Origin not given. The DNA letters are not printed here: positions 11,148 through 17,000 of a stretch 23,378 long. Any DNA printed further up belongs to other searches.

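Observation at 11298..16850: Giant AAA+ ATPase has an unusual architecture and a DD Walker B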

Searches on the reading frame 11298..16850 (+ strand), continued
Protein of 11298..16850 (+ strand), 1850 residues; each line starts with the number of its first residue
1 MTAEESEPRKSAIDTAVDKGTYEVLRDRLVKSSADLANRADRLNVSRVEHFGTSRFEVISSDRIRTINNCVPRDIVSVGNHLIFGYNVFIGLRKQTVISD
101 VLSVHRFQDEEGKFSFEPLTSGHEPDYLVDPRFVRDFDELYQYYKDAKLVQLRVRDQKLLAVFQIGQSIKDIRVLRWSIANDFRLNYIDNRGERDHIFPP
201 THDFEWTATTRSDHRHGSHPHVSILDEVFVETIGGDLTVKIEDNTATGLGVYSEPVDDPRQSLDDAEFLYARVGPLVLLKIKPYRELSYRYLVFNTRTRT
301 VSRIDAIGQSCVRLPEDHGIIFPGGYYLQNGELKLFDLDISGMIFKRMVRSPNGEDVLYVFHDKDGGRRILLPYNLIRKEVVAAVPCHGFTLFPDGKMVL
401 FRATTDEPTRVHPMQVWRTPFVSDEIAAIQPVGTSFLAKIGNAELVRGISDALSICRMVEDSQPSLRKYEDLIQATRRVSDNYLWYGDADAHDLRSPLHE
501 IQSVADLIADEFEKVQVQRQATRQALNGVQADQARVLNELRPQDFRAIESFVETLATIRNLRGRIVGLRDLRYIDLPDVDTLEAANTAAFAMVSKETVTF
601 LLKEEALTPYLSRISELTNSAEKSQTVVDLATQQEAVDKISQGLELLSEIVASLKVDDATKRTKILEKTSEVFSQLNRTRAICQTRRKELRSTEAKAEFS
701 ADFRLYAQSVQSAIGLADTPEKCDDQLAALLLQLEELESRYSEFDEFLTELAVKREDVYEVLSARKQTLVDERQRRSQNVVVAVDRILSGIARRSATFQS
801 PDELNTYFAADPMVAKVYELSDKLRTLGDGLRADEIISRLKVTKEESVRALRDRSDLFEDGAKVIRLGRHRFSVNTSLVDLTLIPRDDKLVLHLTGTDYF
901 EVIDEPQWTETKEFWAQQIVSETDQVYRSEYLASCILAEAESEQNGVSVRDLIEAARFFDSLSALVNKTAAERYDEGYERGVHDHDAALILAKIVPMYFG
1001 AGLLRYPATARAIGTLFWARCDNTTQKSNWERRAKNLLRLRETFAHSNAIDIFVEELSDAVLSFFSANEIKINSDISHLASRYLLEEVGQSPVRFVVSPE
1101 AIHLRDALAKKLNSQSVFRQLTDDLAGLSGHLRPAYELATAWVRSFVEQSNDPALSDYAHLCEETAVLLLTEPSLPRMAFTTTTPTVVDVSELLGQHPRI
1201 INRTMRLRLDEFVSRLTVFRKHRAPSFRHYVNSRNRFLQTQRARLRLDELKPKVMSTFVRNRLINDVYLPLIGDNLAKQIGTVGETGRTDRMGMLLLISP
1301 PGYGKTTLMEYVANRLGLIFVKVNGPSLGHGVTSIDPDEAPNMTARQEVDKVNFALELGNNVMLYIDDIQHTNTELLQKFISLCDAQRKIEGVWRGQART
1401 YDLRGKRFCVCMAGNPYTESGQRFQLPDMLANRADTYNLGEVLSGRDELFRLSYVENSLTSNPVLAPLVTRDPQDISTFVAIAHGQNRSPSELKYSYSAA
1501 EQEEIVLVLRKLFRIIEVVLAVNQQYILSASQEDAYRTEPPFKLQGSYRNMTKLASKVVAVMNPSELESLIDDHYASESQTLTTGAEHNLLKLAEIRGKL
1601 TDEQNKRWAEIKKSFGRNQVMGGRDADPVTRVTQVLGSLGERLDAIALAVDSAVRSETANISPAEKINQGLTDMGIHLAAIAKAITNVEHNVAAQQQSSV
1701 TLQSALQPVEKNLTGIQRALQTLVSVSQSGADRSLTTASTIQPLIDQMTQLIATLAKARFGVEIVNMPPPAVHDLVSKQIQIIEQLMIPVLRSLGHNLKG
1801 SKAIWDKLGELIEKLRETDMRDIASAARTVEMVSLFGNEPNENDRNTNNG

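Call 16: find_homologous_proteins(query=window:11298-16850:+, max_evalue=0.00001)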
Query window:11298-16850:+ (1850 aa): 7290 proteins with E <= 0.00001 among 8000 candidates; the best 120 are listed.
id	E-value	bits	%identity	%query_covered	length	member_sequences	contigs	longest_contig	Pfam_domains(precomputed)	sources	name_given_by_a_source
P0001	0.0e+0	4127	100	100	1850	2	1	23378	PF12458.14,PF00004.36,PF25472.2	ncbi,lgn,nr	ncbi:MAG: DNA repair ATPase [Myxococcales bacterium]|nr:DNA repair ATPase [Myxococcales bacterium]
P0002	0.0e+0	3418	81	100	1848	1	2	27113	PF12458.14,PF00004.36,PF25472.2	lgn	-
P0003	0.0e+0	2227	58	89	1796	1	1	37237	PF12458.14,PF00004.36,PF07728.21,PF25472.2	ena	-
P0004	0.0e+0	2153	53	99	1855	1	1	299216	PF12458.14,PF00004.36,PF25472.2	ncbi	-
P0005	0.0e+0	2152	54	99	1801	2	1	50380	PF12458.14,PF00004.36,PF25472.2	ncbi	ncbi:MAG: hypothetical protein AMXMBFR64_42230 [Myxococcales bacterium]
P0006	0.0e+0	2149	53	99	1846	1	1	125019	PF12458.14,PF00004.36,PF05496.19,PF25472.2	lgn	-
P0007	0.0e+0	2147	53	99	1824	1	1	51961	PF12458.14,PF00004.36,PF07728.21,PF25472.2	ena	-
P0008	0.0e+0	2115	53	99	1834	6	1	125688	PF12458.14,PF00004.36,PF25472.2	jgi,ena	-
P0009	0.0e+0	2113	53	99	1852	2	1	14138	PF12458.14,PF00004.36,PF13401.13,PF07728.21,PF25472.2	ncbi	-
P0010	0.0e+0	2112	52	99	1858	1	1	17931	PF12458.14,PF00004.36,PF07728.21,PF25472.2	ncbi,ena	-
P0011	0.0e+0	2110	56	89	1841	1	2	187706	PF12458.14,PF00004.36,PF13401.13,PF25472.2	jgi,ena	jgi:hypothetical protein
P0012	0.0e+0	2109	53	99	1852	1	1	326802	PF12458.14,PF00004.36,PF07728.21,PF25472.2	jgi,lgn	-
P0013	0.0e+0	2106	53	98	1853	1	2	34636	PF12458.14,PF00004.36,PF13401.13,PF25472.2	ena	-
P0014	0.0e+0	2101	52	98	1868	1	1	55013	PF12458.14,PF00004.36,PF25472.2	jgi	jgi:hypothetical protein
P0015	0.0e+0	2097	53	98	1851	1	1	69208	PF12458.14,PF00004.36,PF07728.21,PF25472.2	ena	-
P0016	0.0e+0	2095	53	98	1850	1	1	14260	PF12458.14,PF00004.36,PF07728.21,PF25472.2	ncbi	-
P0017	0.0e+0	2094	53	98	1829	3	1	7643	PF12458.14,PF00004.36,PF07728.21,PF25472.2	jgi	jgi:hypothetical protein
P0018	0.0e+0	2092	52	98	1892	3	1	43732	PF12458.14,PF00004.36,PF07728.21,PF25472.2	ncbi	-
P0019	0.0e+0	2091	52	98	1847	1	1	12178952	PF12458.14,PF00004.36,PF25472.2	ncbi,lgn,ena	-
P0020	0.0e+0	2091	52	98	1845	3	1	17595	PF12458.14,PF00004.36,PF13401.13,PF07728.21,PF25472.2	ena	-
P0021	0.0e+0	2084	52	98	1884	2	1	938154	PF12458.14,PF00004.36,PF25472.2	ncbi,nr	ncbi:MAG: DNA repair ATPase [Deltaproteobacteria bacterium]|nr:DNA repair ATPase [Deltaproteobacteri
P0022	0.0e+0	2083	52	98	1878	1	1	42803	PF12458.14,PF00004.36,PF07728.21,PF25472.2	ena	-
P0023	0.0e+0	2079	57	89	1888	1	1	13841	PF12458.14,PF00004.36,PF25472.2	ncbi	-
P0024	0.0e+0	2078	53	98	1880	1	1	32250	PF12458.14,PF00004.36,PF07728.21,PF25472.2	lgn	-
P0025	0.0e+0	2078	52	99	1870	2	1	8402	PF12458.14,PF00004.36,PF25472.2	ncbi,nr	ncbi:MAG: AAA family ATPase [Acidobacteria bacterium]|nr:MAG: AAA family ATPase [Acidobacteriota bac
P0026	0.0e+0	2073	52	98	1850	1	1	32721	PF12458.14,PF00004.36,PF13401.13,PF07728.21,PF25472.2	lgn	-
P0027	0.0e+0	2071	52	99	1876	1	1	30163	PF12458.14,PF00004.36,PF13401.13,PF07728.21,PF25472.2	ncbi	-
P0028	0.0e+0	2070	52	99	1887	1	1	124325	PF12458.14,PF00004.36,PF05496.19,PF25472.2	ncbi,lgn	-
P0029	0.0e+0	2069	53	98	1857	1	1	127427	PF12458.14,PF00004.36,PF25472.2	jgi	jgi:hypothetical protein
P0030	0.0e+0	2069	52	98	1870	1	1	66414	PF12458.14,PF00004.36,PF07728.21,PF25472.2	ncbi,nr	ncbi:MAG: AAA family ATPase [bacterium]|nr:AAA family ATPase [bacterium]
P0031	0.0e+0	2068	52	98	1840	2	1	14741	PF12458.14,PF00004.36,PF13401.13,PF25472.2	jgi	jgi:hypothetical protein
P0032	0.0e+0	2068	52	99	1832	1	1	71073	PF12458.14,PF00004.36,PF13401.13,PF07728.21,PF25472.2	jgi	-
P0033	0.0e+0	2066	52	98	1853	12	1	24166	PF12458.14,PF00004.36,PF25472.2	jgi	jgi:MoxR-like ATPase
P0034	0.0e+0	2066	52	98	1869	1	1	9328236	PF12458.14,PF00004.36,PF13401.13,PF07728.21,PF25472.2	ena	-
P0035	0.0e+0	2064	52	99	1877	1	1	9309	PF12458.14,PF00004.36,PF13401.13,PF07728.21,PF25472.2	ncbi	-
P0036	0.0e+0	2064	53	99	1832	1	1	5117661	PF12458.14,PF00004.36,PF13401.13,PF07728.21,PF25472.2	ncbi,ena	-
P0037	0.0e+0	2064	51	99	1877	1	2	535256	PF12458.14,PF00004.36,PF13401.13,PF07728.21,PF25472.2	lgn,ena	-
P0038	0.0e+0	2063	56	89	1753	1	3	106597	PF12458.14,PF00004.36,PF13401.13,PF07728.21,PF25472.2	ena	-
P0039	0.0e+0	2061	52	99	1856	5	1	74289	PF12458.14,PF00004.36,PF25472.2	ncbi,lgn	-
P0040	0.0e+0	2061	53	98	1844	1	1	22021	PF12458.14,PF00004.36,PF13401.13,PF07728.21,PF25472.2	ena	-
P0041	0.0e+0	2061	51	98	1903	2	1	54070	PF12458.14,PF00004.36,PF07728.21,PF25472.2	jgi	jgi:hypothetical protein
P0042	0.0e+0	2058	51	99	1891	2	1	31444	PF12458.14,PF00004.36,PF13401.13,PF07728.21,PF25472.2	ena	-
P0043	0.0e+0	2058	53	98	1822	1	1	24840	PF12458.14,PF00004.36,PF13401.13,PF25472.2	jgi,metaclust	metaclust:\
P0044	0.0e+0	2057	52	99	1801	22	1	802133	PF12458.14,PF00004.36,PF25472.2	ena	-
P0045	0.0e+0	2057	52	98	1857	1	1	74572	PF12458.14,PF00004.36,PF13401.13,PF07728.21,PF25472.2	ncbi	-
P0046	0.0e+0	2055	52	98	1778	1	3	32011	PF12458.14,PF00004.36,PF13401.13,PF25472.2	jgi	jgi:hypothetical protein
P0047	0.0e+0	2055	52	98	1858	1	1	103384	PF12458.14,PF00004.36,PF25472.2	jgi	jgi:hypothetical protein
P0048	0.0e+0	2053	52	99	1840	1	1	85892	PF12458.14,PF00004.36,PF25472.2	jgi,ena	-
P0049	0.0e+0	2053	52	99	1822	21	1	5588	PF12458.14,PF00004.36,PF05496.19,PF07728.21,PF25472.2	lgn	-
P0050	0.0e+0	2053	52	98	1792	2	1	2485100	PF12458.14,PF00004.36,PF25472.2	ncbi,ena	-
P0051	0.0e+0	2053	52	98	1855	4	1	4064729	PF12458.14,PF00004.36,PF25472.2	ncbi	-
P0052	0.0e+0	2051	56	89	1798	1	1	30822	PF12458.14,PF00004.36,PF07728.21,PF25472.2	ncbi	-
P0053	0.0e+0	2050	55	90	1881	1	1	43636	PF12458.14,PF00004.36,PF25472.2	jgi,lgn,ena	-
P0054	0.0e+0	2050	53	98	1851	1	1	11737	PF12458.14,PF00004.36,PF05496.19,PF25472.2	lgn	-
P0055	0.0e+0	2050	51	98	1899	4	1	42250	PF12458.14,PF00004.36,PF13401.13,PF25472.2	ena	-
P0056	0.0e+0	2048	52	99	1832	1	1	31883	PF12458.14,PF00004.36,PF13401.13,PF07728.21,PF25472.2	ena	-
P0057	0.0e+0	2048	55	90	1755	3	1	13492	PF12458.14,PF00004.36,PF13401.13,PF07728.21,PF25472.2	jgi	-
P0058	0.0e+0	2047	51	98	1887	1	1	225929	PF12458.14,PF00004.36,PF07728.21,PF25472.2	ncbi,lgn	-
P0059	0.0e+0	2046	52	98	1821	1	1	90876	PF12458.14,PF00004.36,PF13401.13,PF07728.21,PF25472.2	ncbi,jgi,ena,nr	ncbi:MAG TPA: DNA repair ATPase [Thermoanaerobaculia bacterium]|nr:DNA repair ATPase [Thermoanaeroba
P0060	0.0e+0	2045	56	88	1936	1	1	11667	PF12458.14,PF00004.36,PF07728.21,PF25472.2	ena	-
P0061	0.0e+0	2045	55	89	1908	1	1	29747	PF12458.14,PF00004.36,PF25472.2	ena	-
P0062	0.0e+0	2044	52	98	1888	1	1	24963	PF12458.14,PF00004.36,PF13401.13,PF07728.21,PF25472.2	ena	-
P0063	0.0e+0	2043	52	98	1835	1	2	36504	PF12458.14,PF00004.36,PF13401.13,PF25472.2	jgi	jgi:hypothetical protein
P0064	0.0e+0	2042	53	98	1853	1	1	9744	PF12458.14,PF00004.36,PF07728.21,PF25472.2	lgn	-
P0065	0.0e+0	2041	54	94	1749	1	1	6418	PF12458.14,PF00004.36,PF07728.21,PF25472.2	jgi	jgi:MoxR-like ATPase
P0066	0.0e+0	2041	51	98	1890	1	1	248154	PF12458.14,PF00004.36,PF07728.21,PF25472.2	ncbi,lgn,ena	-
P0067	0.0e+0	2040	52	98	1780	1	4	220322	PF12458.14,PF00004.36,PF25472.2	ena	-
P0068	0.0e+0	2039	56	89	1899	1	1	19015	PF12458.14,PF00004.36,PF25472.2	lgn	-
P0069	0.0e+0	2039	55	89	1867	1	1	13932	PF12458.14,PF00004.36,PF13401.13,PF07728.21,PF25472.2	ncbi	-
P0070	0.0e+0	2039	52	97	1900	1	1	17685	PF12458.14,PF00004.36,PF13401.13,PF07728.21,PF25472.2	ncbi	-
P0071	0.0e+0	2038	52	98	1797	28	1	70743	PF12458.14,PF00004.36,PF07728.21,PF25472.2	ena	-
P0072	0.0e+0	2037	52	98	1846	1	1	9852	PF12458.14,PF00004.36,PF13401.13,PF25472.2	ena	-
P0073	0.0e+0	2033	51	99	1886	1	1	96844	PF12458.14,PF00004.36,PF07728.21,PF25472.2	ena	-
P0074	0.0e+0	2033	55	89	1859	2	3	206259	PF12458.14,PF00004.36,PF25472.2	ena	-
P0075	0.0e+0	2033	53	99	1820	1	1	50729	PF12458.14,PF00004.36,PF13401.13,PF25472.2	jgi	jgi:hypothetical protein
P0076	0.0e+0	2033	56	89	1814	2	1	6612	PF12458.14,PF00004.36,PF25472.2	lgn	-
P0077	0.0e+0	2032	51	98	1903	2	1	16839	PF12458.14,PF00004.36,PF07728.21,PF25472.2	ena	-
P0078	0.0e+0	2030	52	98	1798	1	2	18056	PF12458.14,PF00004.36,PF07728.21,PF25472.2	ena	-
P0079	0.0e+0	2026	52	98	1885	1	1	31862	PF12458.14,PF00004.36,PF13401.13,PF07728.21,PF25472.2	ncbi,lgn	ncbi:MAG: DNA repair ATPase [Acidobacteriota bacterium]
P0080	0.0e+0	2025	56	89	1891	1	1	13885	PF12458.14,PF00004.36,PF25472.2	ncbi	ncbi:MAG: DNA repair ATPase [Acidobacteriota bacterium]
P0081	0.0e+0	2024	54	88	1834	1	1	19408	PF12458.14,PF00004.36,PF25472.2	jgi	jgi:hypothetical protein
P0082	0.0e+0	2023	52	97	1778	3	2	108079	PF12458.14,PF00004.36,PF25472.2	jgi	jgi:hypothetical protein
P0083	0.0e+0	2022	57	86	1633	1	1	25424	PF12458.14,PF00004.36,PF07728.21,PF25472.2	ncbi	ncbi:MAG: DNA repair ATPase, partial [Acidobacteriota bacterium]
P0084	0.0e+0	2019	-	-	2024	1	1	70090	PF12458.14,PF13401.13,PF25472.2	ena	-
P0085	0.0e+0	2018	52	97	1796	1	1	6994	PF12458.14,PF00004.36,PF07728.21,PF25472.2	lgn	-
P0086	0.0e+0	2018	55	88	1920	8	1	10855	PF12458.14,PF00004.36,PF13401.13,PF07728.21,PF25472.2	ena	-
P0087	0.0e+0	2015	51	97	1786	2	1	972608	PF12458.14,PF00004.36,PF13401.13,PF07728.21,PF25472.2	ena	-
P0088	0.0e+0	2014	53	94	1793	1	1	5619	PF12458.14,PF00004.36,PF07728.21,PF25472.2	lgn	-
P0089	0.0e+0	2013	52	95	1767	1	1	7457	PF12458.14,PF00004.36,PF07728.21,PF25472.2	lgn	-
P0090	0.0e+0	2013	51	98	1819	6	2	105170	PF12458.14,PF00004.36,PF07728.21,PF25472.2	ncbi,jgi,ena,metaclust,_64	metaclust:\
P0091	0.0e+0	2011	55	89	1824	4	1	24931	PF12458.14,PF00004.36,PF13401.13,PF07728.21,PF25472.2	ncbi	-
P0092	0.0e+0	2010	54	90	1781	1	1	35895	PF12458.14,PF00004.36,PF07728.21,PF25472.2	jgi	jgi:hypothetical protein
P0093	0.0e+0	2010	51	98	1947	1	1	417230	PF12458.14,PF00004.36,PF07728.21,PF25472.2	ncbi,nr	ncbi:MAG: DNA repair ATPase [Myxococcales bacterium]|nr:DNA repair ATPase [Myxococcales bacterium]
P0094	0.0e+0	2009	52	96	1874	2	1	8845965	PF12458.14,PF00004.36,PF07728.21,PF25472.2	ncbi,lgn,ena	-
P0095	0.0e+0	2009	52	98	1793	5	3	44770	PF12458.14,PF00004.36,PF07728.21,PF25472.2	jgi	jgi:hypothetical protein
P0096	0.0e+0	2007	54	92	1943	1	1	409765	PF12458.14,PF00004.36,PF13401.13,PF25472.2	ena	-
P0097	0.0e+0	2005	55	90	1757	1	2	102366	PF12458.14,PF00004.36,PF13401.13,PF07728.21,PF25472.2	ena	-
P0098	0.0e+0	2004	50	98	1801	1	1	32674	PF12458.14,PF00004.36,PF07728.21,PF25472.2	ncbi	ncbi:MAG: DNA repair ATPase [Myxococcota bacterium]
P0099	0.0e+0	2004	51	98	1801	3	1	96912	PF12458.14,PF00004.36,PF07728.21,PF25472.2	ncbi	-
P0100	0.0e+0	2004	51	99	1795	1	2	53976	PF12458.14,PF00004.36,PF25472.2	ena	-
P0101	0.0e+0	2004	50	98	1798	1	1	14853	PF12458.14,PF00004.36,PF13401.13,PF07728.21,PF25472.2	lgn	-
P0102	0.0e+0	2004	52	97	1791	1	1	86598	PF12458.14,PF00004.36,PF25472.2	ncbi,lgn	-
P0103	0.0e+0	2003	54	89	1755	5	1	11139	PF12458.14,PF00004.36,PF07728.21,PF25472.2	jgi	jgi:hypothetical protein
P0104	0.0e+0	2002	51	98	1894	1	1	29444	PF12458.14,PF00004.36,PF07728.21,PF25472.2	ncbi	ncbi:MAG: DNA repair ATPase [Acidobacteriota bacterium]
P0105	0.0e+0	2001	51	100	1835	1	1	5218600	PF12458.14,PF00004.36,PF13401.13,PF07728.21,PF25472.2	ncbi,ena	-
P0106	0.0e+0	1999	51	97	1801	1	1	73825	PF12458.14,PF00004.36,PF07728.21,PF25472.2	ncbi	-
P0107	0.0e+0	1999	51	98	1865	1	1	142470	PF12458.14,PF00004.36,PF25472.2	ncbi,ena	-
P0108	0.0e+0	1997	54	90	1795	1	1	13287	PF12458.14,PF00004.36,PF25472.2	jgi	-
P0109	0.0e+0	1997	52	98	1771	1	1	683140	PF12458.14,PF00004.36,PF13401.13,PF07728.21,PF25472.2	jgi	-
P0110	0.0e+0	1997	51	98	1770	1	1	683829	PF12458.14,PF00004.36,PF13401.13,PF05496.19,PF07728.21,PF25472.2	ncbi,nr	ncbi:MAG: DNA repair ATPase [Myxococcales bacterium]|nr:DNA repair ATPase [Myxococcales bacterium]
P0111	0.0e+0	1996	-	-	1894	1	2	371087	PF12458.14,PF00004.36,PF25472.2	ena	-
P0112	0.0e+0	1996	51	98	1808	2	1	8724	PF12458.14,PF00004.36,PF25472.2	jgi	jgi:hypothetical protein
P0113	0.0e+0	1995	51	97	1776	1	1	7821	PF12458.14,PF00004.36,PF25472.2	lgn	-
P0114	0.0e+0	1994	52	98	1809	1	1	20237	PF12458.14,PF00004.36,PF13401.13,PF07728.21,PF25472.2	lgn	-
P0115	0.0e+0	1992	51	99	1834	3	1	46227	PF12458.14,PF00004.36,PF13401.13,PF07728.21,PF25472.2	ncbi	-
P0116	0.0e+0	1991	50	98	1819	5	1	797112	PF12458.14,PF00004.36,PF07728.21,PF25472.2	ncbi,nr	ncbi:MAG: DNA repair ATPase [Deltaproteobacteria bacterium]|nr:DNA repair ATPase [Deltaproteobacteri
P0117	0.0e+0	1991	52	97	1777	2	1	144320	PF12458.14,PF00004.36,PF07728.21,PF25472.2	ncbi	-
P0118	0.0e+0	1991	52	97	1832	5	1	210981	PF12458.14,PF00004.36,PF13401.13,PF25472.2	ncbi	ncbi:MAG: hypothetical protein AMXMBFR33_09030 [Candidatus Xenobia bacterium]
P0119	0.0e+0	1988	55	88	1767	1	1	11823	PF12458.14,PF00004.36,PF13401.13,PF07728.21,PF25472.2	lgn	-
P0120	0.0e+0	1987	51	97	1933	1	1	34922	PF12458.14,PF00004.36,PF07728.21,PF25472.2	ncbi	-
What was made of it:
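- On DUF3686-AAA+ family (Pfam PF12458 + PF25472 + AAA): Most of the 120 listed homologs align over about 86-100% of the query, with the same precomputed Pfam set (call 16).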
